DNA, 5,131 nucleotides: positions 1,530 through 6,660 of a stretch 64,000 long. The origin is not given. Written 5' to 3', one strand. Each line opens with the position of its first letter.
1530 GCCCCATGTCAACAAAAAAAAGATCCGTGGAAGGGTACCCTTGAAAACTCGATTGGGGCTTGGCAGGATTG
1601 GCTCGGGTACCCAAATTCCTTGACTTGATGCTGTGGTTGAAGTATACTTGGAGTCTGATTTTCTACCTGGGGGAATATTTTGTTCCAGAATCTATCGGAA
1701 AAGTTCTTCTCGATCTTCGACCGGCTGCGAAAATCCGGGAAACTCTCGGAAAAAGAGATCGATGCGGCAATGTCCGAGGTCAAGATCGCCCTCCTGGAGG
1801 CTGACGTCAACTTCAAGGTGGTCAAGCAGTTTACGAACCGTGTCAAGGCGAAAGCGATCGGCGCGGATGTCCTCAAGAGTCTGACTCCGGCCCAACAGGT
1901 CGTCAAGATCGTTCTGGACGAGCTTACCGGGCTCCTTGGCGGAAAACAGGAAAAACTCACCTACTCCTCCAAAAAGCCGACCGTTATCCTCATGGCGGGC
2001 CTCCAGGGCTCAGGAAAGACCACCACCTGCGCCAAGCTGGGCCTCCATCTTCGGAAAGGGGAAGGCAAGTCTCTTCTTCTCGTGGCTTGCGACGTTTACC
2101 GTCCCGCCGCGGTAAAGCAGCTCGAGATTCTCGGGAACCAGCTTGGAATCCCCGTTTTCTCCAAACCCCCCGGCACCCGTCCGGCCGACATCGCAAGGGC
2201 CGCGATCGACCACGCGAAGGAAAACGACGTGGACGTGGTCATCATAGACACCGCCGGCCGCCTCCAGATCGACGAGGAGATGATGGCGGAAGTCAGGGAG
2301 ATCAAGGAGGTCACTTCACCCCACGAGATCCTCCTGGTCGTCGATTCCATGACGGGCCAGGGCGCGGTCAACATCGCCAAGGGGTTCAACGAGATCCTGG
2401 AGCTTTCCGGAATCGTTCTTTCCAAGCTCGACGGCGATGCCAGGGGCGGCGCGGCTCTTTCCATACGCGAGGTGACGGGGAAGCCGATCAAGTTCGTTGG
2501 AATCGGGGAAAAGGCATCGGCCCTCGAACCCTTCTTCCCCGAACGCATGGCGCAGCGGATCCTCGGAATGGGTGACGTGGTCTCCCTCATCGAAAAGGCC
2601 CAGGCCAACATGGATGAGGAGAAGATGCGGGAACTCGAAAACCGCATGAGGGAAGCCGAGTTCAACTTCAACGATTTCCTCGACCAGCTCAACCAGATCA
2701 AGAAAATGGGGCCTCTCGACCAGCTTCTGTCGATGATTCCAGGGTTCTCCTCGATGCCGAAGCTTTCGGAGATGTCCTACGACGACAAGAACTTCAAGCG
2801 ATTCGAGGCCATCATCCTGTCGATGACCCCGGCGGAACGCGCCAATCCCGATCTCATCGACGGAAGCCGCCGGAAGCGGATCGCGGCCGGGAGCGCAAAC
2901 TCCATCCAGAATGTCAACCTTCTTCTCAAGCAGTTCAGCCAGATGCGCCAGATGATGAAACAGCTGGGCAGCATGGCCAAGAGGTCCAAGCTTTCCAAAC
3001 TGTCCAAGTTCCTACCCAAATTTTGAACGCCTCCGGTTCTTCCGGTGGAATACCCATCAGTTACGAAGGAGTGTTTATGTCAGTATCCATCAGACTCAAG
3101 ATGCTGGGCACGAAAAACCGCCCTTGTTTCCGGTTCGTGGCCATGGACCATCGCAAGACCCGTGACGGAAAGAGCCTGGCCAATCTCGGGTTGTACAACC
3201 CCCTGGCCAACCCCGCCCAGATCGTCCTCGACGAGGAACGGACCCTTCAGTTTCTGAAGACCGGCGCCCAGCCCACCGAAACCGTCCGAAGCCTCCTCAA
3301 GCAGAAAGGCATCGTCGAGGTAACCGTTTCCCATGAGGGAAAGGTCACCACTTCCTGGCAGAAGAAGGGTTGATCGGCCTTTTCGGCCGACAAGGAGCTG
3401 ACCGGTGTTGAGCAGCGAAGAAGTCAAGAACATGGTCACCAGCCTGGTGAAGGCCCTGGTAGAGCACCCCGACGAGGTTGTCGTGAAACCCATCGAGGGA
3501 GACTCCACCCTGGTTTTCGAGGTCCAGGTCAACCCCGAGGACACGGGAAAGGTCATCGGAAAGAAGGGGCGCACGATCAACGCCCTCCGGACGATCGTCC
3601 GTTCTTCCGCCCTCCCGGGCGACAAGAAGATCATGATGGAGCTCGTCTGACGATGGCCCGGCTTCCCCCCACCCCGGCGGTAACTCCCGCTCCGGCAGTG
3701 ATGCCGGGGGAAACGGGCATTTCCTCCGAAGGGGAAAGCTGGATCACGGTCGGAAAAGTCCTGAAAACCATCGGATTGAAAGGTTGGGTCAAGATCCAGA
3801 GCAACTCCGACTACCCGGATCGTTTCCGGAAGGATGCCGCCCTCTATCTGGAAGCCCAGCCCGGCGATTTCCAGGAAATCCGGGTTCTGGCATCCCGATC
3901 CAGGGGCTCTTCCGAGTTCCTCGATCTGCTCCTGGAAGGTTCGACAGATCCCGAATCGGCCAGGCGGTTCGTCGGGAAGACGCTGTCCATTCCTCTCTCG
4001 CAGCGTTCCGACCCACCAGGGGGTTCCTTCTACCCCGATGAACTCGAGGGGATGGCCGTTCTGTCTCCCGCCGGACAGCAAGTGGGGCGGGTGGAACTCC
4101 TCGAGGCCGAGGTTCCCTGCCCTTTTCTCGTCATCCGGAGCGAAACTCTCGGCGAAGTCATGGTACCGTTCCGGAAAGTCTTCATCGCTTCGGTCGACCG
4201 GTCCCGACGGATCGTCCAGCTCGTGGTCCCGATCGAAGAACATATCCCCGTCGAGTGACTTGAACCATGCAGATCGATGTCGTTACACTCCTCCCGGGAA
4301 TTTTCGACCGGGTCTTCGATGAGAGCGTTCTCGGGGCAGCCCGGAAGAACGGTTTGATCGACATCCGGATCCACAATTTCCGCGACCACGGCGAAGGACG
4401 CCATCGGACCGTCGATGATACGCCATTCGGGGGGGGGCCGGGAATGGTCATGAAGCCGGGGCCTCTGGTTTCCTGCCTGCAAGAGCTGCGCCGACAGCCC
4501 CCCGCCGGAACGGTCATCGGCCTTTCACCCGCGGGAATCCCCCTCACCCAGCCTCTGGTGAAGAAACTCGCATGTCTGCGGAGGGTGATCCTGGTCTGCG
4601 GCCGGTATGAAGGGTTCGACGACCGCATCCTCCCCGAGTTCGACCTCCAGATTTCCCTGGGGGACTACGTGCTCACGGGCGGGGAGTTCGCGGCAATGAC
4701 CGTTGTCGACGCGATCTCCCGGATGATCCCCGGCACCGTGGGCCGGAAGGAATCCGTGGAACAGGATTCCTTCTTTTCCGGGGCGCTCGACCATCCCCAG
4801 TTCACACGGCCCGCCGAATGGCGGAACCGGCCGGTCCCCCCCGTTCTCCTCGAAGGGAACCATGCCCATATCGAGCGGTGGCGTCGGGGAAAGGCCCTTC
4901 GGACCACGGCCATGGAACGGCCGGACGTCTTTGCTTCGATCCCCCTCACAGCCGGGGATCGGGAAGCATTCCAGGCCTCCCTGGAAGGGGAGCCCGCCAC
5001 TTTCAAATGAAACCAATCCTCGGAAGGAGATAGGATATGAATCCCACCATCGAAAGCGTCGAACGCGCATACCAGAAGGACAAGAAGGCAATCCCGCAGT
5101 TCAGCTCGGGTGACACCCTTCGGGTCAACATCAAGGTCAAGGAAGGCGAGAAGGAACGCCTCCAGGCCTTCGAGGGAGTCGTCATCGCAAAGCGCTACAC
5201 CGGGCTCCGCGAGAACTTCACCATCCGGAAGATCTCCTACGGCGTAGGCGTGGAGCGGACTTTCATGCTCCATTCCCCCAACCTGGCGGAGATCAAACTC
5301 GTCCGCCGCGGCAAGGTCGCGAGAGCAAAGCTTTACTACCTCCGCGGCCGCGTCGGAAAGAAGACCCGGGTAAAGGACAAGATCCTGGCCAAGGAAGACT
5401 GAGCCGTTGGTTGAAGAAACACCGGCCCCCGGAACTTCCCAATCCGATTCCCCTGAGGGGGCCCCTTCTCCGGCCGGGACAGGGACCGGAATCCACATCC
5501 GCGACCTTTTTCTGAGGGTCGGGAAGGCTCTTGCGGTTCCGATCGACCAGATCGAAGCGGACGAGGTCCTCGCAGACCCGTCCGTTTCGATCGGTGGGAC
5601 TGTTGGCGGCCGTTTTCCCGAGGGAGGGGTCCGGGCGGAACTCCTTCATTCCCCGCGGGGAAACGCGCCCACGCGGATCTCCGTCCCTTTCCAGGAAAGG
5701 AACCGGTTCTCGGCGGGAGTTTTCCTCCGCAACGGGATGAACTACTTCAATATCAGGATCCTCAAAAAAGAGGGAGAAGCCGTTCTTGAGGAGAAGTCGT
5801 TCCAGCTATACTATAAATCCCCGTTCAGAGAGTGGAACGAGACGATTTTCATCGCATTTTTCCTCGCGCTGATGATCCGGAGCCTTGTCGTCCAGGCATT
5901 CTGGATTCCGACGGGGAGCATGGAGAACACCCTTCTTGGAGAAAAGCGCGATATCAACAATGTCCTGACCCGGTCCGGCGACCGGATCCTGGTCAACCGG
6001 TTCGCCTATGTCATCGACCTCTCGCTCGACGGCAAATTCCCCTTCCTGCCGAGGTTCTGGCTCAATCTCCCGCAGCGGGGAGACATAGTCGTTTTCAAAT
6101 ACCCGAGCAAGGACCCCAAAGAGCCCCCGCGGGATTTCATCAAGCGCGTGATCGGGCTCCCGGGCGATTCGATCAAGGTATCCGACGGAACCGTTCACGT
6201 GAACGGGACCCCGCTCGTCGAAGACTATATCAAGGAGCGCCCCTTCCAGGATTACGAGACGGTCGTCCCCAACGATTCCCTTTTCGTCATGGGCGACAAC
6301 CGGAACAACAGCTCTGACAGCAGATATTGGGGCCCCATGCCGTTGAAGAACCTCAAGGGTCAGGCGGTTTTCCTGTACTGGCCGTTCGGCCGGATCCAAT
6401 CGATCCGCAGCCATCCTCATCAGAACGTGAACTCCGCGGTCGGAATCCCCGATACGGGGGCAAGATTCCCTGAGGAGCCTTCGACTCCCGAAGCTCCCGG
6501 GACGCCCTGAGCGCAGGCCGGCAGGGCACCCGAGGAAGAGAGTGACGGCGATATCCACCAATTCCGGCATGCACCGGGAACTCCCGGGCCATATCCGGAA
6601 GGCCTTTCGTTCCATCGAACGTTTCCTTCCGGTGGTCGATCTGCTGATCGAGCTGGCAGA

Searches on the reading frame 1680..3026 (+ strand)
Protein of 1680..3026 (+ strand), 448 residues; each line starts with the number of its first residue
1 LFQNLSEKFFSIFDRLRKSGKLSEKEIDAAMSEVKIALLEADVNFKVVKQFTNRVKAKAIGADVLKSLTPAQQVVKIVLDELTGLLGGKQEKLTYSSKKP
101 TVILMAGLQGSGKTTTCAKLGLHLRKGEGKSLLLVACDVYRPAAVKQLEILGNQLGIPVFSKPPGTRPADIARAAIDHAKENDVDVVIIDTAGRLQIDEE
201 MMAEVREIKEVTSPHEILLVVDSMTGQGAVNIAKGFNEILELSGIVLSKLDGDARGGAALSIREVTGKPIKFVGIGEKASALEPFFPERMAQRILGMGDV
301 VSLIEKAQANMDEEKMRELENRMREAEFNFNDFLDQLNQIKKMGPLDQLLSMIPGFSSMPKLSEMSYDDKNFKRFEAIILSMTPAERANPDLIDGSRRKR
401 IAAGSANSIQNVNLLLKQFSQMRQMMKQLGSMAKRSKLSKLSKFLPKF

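Call 83: search_protein_families(library=pfam, proteins=[window:1680-3026:+], max_evalue=0.0001)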
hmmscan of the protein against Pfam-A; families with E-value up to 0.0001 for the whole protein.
window:1680-3026:+ (448 aa): 5 families
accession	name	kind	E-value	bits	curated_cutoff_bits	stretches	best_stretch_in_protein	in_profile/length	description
PF00448.28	SRP54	-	4.8e-75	252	22.7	1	100-296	1-196/196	SRP54-type protein, GTPase domain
PF02978.25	SRP_SPB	-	1.7e-35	121.7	27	1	327-426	1-91/91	Signal peptide binding domain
PF02881.24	SRP54_N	-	4.9e-19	68.8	22.4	1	5-82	1-75/75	SRP54-type protein, helical bundle domain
PF13401.12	AAA_22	-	7.2e-09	36.5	27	1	100-216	5-117/130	AAA domain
PF06414.18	Zeta_toxin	-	7.6e-07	29.2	22.3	1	91-187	8-99/199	Zeta toxin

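Call 97: find_homologous_proteins(query=window:1680-3026:+, max_evalue=1e-50)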
Query window:1680-3026:+ (448 aa): 8000 proteins with E <= 1e-50 among 8000 candidates; the best 120 are listed.
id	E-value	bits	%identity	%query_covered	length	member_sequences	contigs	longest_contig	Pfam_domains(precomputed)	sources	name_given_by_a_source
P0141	3.0e-282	954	100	100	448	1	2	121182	PF06414.19,PF02881.25,PF02978.27,PF13401.13,PF00448.29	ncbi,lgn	-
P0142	1.2e-231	787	80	98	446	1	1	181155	PF06414.19,PF02881.25,PF02978.27,PF13401.13,PF00448.29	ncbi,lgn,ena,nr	ncbi:MAG: signal recognition particle protein [Candidatus Riflebacteria bacterium]|nr:signal recogni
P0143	3.0e-231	786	81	100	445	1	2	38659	PF06414.19,PF02881.25,PF02978.27,PF13401.13,PF00448.29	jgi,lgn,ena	-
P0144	1.0e-230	784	80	98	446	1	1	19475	PF06414.19,PF02881.25,PF02978.27,PF13401.13,PF00448.29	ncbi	-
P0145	3.4e-230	782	80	98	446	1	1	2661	PF06414.19,PF02881.25,PF02978.27,PF13401.13,PF00448.29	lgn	-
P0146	2.1e-228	777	79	98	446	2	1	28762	PF06414.19,PF02881.25,PF02978.27,PF13401.13,PF00448.29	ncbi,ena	-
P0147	2.1e-225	767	81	100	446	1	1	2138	PF06414.19,PF02881.25,PF02978.27,PF13401.13,PF00448.29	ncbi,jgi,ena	-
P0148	1.7e-224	764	79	100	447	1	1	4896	PF06414.19,PF02881.25,PF02492.26,PF02978.27,PF13401.13,PF00448.29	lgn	-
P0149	2.1e-224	763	77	100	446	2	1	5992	PF02881.25,PF02978.27,PF13401.13,PF00448.29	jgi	jgi:signal recognition particle subunit SRP54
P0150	2.8e-223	760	78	98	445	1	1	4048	PF02881.25,PF02492.26,PF02978.27,PF01656.30,PF13401.13,PF00448.29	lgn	-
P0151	1.5e-221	754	78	98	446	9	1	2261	PF06414.19,PF02881.25,PF02978.27,PF01656.30,PF13401.13,PF00448.29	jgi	-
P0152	7.4e-221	752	77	100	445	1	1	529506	PF06414.19,PF02881.25,PF02978.27,PF01656.30,PF13401.13,PF00448.29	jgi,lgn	jgi:signal recognition particle subunit SRP54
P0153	3.4e-219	746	77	99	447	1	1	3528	PF06414.19,PF02881.25,PF02978.27,PF13401.13,PF00448.29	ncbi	-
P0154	2.4e-218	743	77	99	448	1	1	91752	PF06414.19,PF02881.25,PF02978.27,PF13401.13,PF00448.29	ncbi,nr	ncbi:MAG TPA: signal recognition particle protein [Candidatus Ozemobacteraceae bacterium]|nr:signal 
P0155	2.4e-218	743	77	99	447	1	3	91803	PF06414.19,PF02881.25,PF02978.27,PF13401.13,PF00448.29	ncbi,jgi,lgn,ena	-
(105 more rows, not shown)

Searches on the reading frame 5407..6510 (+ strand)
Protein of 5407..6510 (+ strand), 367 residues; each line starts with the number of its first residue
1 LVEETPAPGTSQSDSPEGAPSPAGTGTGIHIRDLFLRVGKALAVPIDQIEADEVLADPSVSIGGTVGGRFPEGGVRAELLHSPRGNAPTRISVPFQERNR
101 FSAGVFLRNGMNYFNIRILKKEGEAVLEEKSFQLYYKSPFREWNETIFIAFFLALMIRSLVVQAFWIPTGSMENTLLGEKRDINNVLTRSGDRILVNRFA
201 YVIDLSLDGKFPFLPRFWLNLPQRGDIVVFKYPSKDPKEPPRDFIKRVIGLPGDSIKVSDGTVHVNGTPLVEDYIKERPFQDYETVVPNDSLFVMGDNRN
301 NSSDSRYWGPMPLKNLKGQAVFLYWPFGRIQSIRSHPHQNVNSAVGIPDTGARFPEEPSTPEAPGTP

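Call 83: search_protein_families(library=pfam, proteins=[window:5407-6510:+], max_evalue=0.0001)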
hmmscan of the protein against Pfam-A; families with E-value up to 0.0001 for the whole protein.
window:5407-6510:+ (367 aa): 1 family
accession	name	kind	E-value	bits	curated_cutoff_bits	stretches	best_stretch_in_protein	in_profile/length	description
PF10502.14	Peptidase_S26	-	1.5e-44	152.4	22.9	1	141-325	2-168/168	Signal peptidase, peptidase S26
